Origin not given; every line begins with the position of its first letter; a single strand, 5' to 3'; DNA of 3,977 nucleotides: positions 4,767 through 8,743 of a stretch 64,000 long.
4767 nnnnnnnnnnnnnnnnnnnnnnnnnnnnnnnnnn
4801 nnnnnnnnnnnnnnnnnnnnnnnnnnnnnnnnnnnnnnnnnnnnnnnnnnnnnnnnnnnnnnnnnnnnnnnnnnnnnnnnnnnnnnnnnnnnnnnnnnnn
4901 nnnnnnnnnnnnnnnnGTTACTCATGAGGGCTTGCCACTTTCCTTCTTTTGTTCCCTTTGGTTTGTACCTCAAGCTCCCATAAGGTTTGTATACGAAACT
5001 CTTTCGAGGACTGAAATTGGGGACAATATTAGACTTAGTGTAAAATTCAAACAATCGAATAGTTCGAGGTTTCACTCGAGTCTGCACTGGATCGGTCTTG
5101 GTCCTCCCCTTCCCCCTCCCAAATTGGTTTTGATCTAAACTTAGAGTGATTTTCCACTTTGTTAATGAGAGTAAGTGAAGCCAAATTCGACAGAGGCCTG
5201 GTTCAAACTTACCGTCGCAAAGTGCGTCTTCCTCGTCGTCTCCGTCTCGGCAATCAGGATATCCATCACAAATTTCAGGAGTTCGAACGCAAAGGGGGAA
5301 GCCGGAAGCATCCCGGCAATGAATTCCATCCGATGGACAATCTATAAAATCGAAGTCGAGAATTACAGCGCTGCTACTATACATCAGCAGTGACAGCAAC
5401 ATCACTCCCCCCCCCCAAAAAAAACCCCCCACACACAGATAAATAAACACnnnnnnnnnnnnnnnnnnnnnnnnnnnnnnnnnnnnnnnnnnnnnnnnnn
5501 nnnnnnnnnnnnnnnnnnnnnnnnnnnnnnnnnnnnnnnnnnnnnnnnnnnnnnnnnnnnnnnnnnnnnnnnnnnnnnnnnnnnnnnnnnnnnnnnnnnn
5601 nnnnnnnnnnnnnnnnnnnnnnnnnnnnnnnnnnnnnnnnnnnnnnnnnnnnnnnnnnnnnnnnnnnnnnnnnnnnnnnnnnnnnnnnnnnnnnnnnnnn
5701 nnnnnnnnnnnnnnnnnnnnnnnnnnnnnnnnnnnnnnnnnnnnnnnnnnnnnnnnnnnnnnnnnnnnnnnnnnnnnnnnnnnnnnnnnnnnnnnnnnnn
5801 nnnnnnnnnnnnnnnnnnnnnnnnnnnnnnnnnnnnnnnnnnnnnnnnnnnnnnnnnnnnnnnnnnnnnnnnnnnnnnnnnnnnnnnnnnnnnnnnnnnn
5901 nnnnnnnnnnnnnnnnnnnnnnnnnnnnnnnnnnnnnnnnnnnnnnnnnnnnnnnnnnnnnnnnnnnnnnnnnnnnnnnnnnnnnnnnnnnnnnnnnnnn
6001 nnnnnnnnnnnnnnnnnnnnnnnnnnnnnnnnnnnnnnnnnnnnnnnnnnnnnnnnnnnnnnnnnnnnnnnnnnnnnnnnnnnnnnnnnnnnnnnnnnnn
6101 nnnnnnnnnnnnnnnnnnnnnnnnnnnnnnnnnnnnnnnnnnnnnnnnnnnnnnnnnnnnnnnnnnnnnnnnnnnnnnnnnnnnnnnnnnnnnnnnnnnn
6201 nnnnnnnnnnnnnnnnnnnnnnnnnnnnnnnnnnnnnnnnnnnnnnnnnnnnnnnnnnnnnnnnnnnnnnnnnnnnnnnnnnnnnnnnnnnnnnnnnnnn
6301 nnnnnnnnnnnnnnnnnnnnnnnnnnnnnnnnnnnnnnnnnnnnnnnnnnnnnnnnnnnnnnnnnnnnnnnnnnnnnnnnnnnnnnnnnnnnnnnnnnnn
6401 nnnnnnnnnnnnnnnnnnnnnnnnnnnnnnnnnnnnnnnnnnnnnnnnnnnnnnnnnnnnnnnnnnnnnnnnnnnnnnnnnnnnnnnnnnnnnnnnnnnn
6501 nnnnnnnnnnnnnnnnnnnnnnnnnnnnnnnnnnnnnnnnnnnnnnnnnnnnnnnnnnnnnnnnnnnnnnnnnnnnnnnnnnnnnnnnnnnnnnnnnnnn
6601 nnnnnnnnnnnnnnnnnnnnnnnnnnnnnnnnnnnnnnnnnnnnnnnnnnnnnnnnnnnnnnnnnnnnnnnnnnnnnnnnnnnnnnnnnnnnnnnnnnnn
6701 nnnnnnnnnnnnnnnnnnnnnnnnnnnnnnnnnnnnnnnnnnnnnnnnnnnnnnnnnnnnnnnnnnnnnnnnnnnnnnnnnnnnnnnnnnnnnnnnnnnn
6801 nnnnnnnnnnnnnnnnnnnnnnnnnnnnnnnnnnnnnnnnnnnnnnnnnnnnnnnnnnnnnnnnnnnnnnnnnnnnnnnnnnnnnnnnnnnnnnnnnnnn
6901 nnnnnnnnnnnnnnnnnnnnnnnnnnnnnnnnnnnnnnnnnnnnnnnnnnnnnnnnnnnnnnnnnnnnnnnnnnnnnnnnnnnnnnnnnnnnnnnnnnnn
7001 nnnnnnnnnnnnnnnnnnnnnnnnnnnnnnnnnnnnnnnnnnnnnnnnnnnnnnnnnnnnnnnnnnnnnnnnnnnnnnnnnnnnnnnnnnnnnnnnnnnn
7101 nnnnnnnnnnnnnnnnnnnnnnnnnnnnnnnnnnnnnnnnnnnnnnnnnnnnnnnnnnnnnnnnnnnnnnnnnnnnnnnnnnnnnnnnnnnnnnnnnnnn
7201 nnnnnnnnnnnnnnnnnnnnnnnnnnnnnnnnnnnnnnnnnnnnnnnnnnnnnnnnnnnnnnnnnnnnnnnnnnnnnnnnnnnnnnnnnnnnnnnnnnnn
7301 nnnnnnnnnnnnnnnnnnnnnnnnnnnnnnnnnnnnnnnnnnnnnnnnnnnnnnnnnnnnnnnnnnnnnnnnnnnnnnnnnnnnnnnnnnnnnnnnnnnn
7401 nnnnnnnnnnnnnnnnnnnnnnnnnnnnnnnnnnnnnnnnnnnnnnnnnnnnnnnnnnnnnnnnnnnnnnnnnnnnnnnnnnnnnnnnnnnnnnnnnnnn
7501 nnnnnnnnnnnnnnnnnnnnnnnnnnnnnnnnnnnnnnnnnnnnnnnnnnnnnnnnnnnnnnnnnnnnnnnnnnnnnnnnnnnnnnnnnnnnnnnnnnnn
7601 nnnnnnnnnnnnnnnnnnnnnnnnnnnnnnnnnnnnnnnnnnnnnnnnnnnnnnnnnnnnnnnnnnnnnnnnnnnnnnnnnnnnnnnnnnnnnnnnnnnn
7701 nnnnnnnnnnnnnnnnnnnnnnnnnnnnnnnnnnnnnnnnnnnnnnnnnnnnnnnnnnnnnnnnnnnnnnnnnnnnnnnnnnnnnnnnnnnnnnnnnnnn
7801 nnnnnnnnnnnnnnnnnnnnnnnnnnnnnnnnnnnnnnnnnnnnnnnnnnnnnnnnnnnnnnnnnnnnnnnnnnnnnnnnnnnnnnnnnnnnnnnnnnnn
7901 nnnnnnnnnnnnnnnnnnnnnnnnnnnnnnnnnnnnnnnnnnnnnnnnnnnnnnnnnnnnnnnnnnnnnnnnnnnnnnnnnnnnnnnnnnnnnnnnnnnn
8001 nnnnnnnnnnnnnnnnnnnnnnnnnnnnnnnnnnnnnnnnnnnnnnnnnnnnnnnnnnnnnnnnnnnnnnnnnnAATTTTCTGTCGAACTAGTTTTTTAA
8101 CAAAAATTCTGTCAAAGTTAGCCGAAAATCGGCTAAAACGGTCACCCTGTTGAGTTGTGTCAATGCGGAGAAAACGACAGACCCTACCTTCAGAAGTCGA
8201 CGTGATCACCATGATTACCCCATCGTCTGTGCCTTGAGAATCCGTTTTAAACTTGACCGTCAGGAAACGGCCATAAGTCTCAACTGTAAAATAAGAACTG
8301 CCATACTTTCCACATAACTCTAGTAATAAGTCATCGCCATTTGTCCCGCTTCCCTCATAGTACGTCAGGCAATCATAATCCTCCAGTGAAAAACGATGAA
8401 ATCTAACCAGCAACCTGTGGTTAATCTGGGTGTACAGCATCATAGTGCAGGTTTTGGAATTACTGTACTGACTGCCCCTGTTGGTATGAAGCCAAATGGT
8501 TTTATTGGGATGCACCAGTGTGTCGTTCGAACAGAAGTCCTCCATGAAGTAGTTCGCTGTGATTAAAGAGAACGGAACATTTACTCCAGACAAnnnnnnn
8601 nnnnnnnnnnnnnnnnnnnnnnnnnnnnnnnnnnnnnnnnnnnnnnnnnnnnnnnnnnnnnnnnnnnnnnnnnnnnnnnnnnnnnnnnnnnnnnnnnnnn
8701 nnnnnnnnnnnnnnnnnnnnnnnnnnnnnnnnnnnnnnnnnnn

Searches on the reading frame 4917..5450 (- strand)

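Call 58: search_protein_families(library=pfam, max_evalue=0.01, proteins=[window:4917-5450:-])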
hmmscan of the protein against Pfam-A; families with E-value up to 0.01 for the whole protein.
window:4917-5450:- (178 aa): 1 family
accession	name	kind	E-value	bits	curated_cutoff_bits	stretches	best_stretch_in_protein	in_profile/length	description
PF00057.23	Ldl_recept_a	-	5.5e-06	26.9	24.1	1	37-75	2-36/37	Low-density lipoprotein receptor domain class A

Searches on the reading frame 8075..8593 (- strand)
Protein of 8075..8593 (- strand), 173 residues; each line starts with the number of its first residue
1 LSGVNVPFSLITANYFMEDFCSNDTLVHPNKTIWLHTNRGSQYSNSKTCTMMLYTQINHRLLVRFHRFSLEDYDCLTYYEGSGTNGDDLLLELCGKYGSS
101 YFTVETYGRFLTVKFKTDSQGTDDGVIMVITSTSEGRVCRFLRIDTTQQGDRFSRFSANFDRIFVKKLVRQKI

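Call 58: search_protein_families(library=pfam, max_evalue=0.01, proteins=[window:8075-8593:-])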
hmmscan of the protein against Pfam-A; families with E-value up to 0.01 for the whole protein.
window:8075-8593:- (173 aa): 1 family
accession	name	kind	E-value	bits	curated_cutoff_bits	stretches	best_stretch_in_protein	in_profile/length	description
PF00431.26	CUB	-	2.4e-07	31.5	21.4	1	36-125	14-105/110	CUB domain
